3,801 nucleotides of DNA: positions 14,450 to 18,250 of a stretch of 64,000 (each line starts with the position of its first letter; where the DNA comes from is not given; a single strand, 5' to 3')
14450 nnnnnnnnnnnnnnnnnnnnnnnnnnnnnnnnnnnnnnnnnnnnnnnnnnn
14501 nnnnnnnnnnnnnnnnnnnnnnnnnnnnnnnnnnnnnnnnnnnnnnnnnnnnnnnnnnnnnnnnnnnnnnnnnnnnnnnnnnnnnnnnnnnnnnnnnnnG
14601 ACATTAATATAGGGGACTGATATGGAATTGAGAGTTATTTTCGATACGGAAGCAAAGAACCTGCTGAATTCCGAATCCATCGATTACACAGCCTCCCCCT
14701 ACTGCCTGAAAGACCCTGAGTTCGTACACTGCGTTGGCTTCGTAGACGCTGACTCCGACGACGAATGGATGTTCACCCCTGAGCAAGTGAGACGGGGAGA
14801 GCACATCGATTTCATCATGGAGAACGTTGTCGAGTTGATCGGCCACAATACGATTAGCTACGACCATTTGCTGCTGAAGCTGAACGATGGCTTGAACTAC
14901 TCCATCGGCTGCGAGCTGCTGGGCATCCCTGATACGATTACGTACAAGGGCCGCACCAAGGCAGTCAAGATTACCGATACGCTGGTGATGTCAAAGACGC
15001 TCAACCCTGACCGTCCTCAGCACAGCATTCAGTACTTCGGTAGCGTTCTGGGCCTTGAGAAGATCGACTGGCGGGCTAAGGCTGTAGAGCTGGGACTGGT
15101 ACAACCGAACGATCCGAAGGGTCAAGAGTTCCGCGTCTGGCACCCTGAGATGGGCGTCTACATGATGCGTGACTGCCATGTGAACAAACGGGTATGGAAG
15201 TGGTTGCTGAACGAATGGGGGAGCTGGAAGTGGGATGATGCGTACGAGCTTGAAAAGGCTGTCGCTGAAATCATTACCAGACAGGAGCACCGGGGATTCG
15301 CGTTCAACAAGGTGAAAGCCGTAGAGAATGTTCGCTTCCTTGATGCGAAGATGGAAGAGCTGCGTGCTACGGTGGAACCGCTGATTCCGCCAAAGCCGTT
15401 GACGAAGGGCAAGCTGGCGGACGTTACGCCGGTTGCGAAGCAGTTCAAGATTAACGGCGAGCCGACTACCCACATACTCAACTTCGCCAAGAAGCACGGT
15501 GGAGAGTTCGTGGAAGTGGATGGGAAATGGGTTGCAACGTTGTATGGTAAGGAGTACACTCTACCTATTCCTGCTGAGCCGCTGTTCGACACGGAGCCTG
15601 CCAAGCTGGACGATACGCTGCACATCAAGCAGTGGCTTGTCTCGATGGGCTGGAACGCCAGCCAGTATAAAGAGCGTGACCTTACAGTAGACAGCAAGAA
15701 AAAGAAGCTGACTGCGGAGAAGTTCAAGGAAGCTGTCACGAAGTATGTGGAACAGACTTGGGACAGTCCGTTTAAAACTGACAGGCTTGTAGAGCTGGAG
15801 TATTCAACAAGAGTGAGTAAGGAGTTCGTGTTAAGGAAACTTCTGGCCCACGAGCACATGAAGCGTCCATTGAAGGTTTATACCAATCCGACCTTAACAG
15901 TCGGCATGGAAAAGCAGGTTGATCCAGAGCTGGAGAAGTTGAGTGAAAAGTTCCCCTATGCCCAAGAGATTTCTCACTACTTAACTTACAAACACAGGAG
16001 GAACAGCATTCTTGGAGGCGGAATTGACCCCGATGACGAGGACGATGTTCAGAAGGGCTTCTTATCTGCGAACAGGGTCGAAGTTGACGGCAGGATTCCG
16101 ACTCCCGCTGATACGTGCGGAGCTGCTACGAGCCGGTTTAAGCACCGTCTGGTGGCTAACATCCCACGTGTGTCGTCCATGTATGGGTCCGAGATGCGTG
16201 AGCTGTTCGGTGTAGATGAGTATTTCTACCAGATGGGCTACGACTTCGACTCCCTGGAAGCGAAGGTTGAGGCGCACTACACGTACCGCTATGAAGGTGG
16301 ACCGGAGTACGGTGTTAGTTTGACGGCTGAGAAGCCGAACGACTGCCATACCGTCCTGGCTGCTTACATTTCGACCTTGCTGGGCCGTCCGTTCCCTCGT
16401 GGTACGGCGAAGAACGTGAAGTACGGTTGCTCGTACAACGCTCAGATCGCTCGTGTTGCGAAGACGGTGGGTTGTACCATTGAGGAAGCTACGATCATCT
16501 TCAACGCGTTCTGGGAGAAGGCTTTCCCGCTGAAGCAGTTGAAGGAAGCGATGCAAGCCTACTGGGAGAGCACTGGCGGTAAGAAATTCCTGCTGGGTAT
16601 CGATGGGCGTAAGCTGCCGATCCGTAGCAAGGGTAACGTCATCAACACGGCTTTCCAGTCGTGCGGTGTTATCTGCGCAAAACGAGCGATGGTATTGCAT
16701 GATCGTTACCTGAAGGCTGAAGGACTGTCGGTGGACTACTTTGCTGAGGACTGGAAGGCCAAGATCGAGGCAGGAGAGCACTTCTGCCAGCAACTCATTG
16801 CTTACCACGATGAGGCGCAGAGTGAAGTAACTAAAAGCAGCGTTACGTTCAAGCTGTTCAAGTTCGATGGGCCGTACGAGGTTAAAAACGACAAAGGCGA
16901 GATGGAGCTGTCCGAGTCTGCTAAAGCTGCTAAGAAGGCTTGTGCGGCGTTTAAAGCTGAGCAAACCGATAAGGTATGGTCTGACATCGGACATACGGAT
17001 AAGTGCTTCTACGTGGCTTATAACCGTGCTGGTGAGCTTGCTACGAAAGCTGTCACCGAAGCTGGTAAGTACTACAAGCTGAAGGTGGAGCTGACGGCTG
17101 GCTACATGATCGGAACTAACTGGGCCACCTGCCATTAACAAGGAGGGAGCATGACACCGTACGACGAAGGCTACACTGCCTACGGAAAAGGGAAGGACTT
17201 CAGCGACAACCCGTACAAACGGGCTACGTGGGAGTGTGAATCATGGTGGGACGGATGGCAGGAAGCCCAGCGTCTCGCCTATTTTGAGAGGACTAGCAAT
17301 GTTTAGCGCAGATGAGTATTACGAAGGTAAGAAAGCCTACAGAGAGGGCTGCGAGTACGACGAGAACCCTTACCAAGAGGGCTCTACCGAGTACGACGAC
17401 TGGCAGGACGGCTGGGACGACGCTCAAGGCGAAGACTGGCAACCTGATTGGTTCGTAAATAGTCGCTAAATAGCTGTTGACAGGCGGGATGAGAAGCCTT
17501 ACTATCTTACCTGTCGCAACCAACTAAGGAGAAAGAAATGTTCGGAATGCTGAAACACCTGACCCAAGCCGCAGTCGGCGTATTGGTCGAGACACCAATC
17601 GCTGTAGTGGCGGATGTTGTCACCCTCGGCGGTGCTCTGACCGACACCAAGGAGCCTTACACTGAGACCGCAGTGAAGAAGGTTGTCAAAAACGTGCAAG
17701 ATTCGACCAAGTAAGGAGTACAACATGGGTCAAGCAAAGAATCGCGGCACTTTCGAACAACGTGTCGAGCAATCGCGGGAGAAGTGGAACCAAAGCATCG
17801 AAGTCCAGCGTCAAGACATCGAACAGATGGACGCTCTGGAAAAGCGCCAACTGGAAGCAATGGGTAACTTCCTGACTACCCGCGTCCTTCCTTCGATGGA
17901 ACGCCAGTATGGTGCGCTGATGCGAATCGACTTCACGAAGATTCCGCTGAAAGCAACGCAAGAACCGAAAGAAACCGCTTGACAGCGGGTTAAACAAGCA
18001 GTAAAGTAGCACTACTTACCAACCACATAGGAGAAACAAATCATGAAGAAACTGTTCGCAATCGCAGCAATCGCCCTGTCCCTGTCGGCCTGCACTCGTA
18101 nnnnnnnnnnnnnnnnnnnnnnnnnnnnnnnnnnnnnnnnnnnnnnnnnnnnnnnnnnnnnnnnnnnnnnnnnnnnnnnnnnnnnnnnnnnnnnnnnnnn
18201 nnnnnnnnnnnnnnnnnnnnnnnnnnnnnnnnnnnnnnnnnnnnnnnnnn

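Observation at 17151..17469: Two tandem phage-encoded Rmf (ribosome modulation factor)-like mini-proteins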

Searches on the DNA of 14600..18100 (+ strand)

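Call 6: search_dna_similar(query=window:14600-18100:+, collection=phages, mode=near, max_rows=25)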
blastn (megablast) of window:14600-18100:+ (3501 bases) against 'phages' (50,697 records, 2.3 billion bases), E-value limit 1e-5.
No match.

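Call 88: search_rna_families(source=window, start=16900, end=17800, threshold=evalue, max_evalue=1)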
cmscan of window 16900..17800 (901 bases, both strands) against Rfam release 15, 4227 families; matches with E-value up to 1: 0.
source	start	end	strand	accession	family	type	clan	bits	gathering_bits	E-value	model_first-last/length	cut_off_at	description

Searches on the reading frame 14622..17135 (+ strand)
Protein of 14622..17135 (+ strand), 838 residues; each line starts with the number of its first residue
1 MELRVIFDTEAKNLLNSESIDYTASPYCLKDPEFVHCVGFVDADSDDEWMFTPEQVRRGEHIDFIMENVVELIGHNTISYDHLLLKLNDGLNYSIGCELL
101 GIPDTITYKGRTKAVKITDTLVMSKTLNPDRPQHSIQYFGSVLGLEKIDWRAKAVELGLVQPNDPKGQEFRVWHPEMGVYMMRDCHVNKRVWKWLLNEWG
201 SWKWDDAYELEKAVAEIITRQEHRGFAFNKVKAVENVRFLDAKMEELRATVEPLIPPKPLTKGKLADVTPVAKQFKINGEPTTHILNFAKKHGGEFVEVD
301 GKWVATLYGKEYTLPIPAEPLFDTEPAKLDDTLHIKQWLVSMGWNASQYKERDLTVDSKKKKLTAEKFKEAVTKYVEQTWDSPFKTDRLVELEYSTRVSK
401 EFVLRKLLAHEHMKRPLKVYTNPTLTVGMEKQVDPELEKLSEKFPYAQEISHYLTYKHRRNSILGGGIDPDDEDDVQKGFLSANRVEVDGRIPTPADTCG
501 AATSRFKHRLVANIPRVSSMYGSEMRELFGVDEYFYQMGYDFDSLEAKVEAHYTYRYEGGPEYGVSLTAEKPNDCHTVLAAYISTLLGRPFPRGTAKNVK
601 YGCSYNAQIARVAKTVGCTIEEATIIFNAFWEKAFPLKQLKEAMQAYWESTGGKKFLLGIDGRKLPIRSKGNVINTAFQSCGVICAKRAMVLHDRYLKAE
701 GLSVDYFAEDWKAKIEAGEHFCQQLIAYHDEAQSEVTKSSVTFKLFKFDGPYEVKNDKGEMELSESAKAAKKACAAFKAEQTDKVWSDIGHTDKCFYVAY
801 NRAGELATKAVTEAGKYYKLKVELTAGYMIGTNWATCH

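Call 10: search_dna_similar(query=window:14622-17135:+, collection=phages, mode=protein, max_rows=20)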
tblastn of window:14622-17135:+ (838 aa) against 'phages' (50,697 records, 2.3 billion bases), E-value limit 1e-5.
Records with a match: 2727; places in all: 2737; records where one place covers at least 80% of the query: 582.
Best place of each record, by identity: <60% 2727.
By first word of the organism name: Escherichia 663; Klebsiella 506; Pseudomonas 424; Vibrio 208; Salmonella 169; Erwinia 73; Yersinia 58; Pectobacterium 44; Pelagibacter 36; Enterobacter 33; and 75 more.
By host as written in the record: - 461; Klebsiella pneumoniae 246; Escherichia coli 227; Pseudomonas aeruginosa 116; Pseudomonas aeruginosa PAO1 43; Escherichia coli K-12 MG1655 42; Vibrio cholerae 42; Klebsiella pneumoniae 135080 32; and 634 more.
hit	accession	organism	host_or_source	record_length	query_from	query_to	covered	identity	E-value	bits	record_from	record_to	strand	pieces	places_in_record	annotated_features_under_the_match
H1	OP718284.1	Aeromonas phage vB_AceP_PAc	Aeromonas caviae AC-CY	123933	3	838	100%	50.9%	0e+0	777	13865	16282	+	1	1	putative DNA polymerase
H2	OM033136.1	Aeromonas phage phiA047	Aeromonas sp.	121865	3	838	100%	50.9%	0e+0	776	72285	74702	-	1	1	putative DNA polymerase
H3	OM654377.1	Pseudaeromonas phage vB_PpeM_ KLEP7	Pseudaeromonas pectinilytica strain ...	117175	3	838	100%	50.7%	0e+0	767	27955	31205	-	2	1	DNA polymerase (x2) | HNH endonuclease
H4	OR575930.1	Pseudomonas phage vB_PseuGesM_254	Pseudomonas gessardii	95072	2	838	100%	49.2%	0e+0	790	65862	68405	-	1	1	DNA polymerase I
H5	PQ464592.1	Pseudomonas phage Boevelstad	Pseudomonas poae B04_10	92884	2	838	100%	48.3%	0e+0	789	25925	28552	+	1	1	DNA polymerase I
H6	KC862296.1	Pseudomonas phage P3_CHA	Pseudomonas aeruginosa CHA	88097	4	838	100%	47.7%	0e+0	736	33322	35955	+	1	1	putative DNA polymerase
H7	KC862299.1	Pseudomonas phage PAK_P3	Pseudomonas aeruginosa PAK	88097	4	838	100%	47.7%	0e+0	736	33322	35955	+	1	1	putative DNA polymerase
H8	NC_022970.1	Pseudomonas phage PAK_P3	Pseudomonas aeruginosa PAK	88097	4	838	100%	47.7%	0e+0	736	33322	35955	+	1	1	DNA polymerase I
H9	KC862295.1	Pseudomonas phage CHA_P1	Pseudomonas aeruginosa CHA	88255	4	838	100%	47.7%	0e+0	735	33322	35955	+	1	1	putative DNA polymerase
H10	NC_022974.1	Pseudomonas phage CHA_P1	Pseudomonas aeruginosa CHA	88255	4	838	100%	47.7%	0e+0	735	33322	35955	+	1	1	DNA polymerase I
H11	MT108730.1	Pseudomonas phage Epa24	Pseudomonas sp.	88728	4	838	100%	47.5%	0e+0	738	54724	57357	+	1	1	hypothetical protein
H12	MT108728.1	Pseudomonas phage Epa17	Pseudomonas sp.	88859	4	838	100%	47.5%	0e+0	738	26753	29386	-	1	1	hypothetical protein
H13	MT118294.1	Pseudomonas phage Epa16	Pseudomonas sp.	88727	4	838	100%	47.5%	0e+0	738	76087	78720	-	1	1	hypothetical protein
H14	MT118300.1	Pseudomonas phage Epa26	Pseudomonas sp.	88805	4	838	100%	47.5%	0e+0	738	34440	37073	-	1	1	hypothetical protein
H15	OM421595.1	Pseudomonas phage vB_PaeM_VL12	Pseudomonas aeruginosa ATCC27853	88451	4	838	100%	47.5%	0e+0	737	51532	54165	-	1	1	putative DNA polymerase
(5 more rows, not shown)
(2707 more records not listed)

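Call 78: search_protein_families(library=pfam, proteins=[window:14622-17135:+], max_evalue=0.001)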
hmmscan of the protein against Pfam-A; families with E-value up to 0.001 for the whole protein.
window:14622-17135:+ (838 aa): 1 family
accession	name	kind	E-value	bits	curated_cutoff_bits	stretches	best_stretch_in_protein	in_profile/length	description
PF00476.26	DNA_pol_A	-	6.4e-12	45.5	34.3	1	481-739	97-344/381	DNA polymerase family A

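Call 82: get_annotated_region(hit=H1, flank=3000)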
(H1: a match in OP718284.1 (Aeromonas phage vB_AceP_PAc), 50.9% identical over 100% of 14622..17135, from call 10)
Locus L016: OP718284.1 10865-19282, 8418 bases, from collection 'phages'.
description: Aeromonas phage vB_AceP_PAc, complete genome.
organism: Aeromonas phage vB_AceP_PAc (NCBI taxid 2996154)
taxonomy: Viruses; Duplodnaviria; Heunggongvirae; Uroviricota; Caudoviricetes; Plateaulakevirus
host: Aeromonas caviae AC-CY; source: -; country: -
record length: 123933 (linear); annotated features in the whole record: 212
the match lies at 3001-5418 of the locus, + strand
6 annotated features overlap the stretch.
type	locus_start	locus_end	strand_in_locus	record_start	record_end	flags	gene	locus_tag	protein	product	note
CDS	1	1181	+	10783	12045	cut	-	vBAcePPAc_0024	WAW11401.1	helicase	Gene0024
CDS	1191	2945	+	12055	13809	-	-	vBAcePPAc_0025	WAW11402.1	DNA primase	Gene0025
CDS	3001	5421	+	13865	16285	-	-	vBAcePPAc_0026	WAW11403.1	putative DNA polymerase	Gene0026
CDS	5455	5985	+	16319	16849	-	-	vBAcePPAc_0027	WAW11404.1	hypothetical protein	Gene0027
CDS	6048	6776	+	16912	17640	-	-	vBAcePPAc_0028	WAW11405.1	hypothetical protein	Gene0028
CDS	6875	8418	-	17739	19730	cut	-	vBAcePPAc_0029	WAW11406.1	tail protein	Gene0029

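Call 83: get_annotated_region(hit=H8, flank=3000)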
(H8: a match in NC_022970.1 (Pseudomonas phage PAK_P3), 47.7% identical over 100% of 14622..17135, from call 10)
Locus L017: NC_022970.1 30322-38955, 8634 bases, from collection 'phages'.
description: Pseudomonas phage PAK_P3, complete genome.
organism: Pseudomonas phage PAK_P3 (NCBI taxid 981431)
taxonomy: Viruses; Duplodnaviria; Heunggongvirae; Uroviricota; Caudoviricetes; Nankokuvirus; Nankokuvirus PAKP3
host: Pseudomonas aeruginosa PAK; source: -; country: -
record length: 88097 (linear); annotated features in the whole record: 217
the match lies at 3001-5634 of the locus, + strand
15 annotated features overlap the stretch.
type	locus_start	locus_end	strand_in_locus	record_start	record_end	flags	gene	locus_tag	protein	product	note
CDS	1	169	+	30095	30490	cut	-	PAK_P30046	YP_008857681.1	hypothetical protein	-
CDS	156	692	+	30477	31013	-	-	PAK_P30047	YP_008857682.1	hypothetical protein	-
CDS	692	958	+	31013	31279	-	-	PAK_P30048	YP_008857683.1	hypothetical protein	-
regulatory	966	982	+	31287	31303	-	-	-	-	terminator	putative terminator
CDS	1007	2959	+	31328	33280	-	-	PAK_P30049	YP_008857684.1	DNA primase/helicase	Topoisomerase-primase domain. This is a nucleotidyl transferase/hydrolase domain found in type IA, type IIA and type ...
CDS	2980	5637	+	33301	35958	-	-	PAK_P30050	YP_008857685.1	DNA polymerase I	Family A polymerase primarily fills DNA gaps that arise during DNA repair, recombination and replication; Region: ...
CDS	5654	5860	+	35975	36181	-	-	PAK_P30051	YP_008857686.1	hypothetical protein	-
CDS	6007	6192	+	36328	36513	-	-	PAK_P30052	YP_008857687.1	hypothetical protein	-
ncRNA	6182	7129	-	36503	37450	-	-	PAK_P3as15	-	putative antisense RNA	Annotation based on RNA-Seq data;putative antisense RNA only express at late stage of infection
CDS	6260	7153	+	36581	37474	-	-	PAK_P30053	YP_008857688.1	hypothetical protein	Replication protein A, class 2b aminoacyl-tRNA synthetases, and related proteins with oligonucleotide/oligosaccharide ...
regulatory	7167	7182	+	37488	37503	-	-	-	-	terminator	putative terminator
CDS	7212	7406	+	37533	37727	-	-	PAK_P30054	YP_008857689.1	hypothetical protein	-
CDS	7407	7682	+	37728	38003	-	-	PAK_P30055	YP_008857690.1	hypothetical protein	-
CDS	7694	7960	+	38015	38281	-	-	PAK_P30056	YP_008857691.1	hypothetical protein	-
CDS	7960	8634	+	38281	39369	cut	-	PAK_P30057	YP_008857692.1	putative exodeoxyribonuclease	5'-3' exonuclease (including N-terminal domain of PolI) [DNA replication, recombination, and repair]; Region: Exo; ...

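Call 84: get_annotated_region(hit=H4, flank=3000)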
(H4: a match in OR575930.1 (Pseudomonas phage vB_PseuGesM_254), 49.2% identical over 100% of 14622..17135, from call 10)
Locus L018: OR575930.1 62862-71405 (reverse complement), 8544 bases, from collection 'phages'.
description: Pseudomonas phage vB_PseuGesM_254, complete genome.
organism: Pseudomonas phage vB_PseuGesM_254 (NCBI taxid 3092638)
taxonomy: Viruses; Duplodnaviria; Heunggongvirae; Uroviricota; Caudoviricetes
host: Pseudomonas gessardii; source: water from the river Chemal, Altay Region; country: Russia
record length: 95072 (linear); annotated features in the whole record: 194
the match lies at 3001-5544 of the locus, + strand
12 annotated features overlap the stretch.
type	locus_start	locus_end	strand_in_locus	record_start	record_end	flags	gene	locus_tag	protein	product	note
CDS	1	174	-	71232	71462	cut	-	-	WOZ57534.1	hypothetical protein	-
CDS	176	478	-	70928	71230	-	-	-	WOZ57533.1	hypothetical protein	-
CDS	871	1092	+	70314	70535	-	-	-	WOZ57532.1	hypothetical protein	-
CDS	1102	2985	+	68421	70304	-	-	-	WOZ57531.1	DNA primase/helicase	-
CDS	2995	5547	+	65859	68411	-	-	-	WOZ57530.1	DNA polymerase I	-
CDS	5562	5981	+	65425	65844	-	-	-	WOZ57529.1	hypothetical protein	-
CDS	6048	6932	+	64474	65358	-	-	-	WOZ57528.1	putative single-stranded DNA-binding protein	Putative single-stranded DNA-binding protein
CDS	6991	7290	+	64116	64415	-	-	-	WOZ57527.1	hypothetical protein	-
CDS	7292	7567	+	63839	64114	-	-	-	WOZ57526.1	DNA binding protein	-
CDS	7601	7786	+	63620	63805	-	-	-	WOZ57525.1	hypothetical protein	-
CDS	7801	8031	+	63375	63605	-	-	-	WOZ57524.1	recombination endonuclease VII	Recombination endonuclease VII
CDS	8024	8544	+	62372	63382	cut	-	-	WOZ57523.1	exodeoxyribonuclease H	-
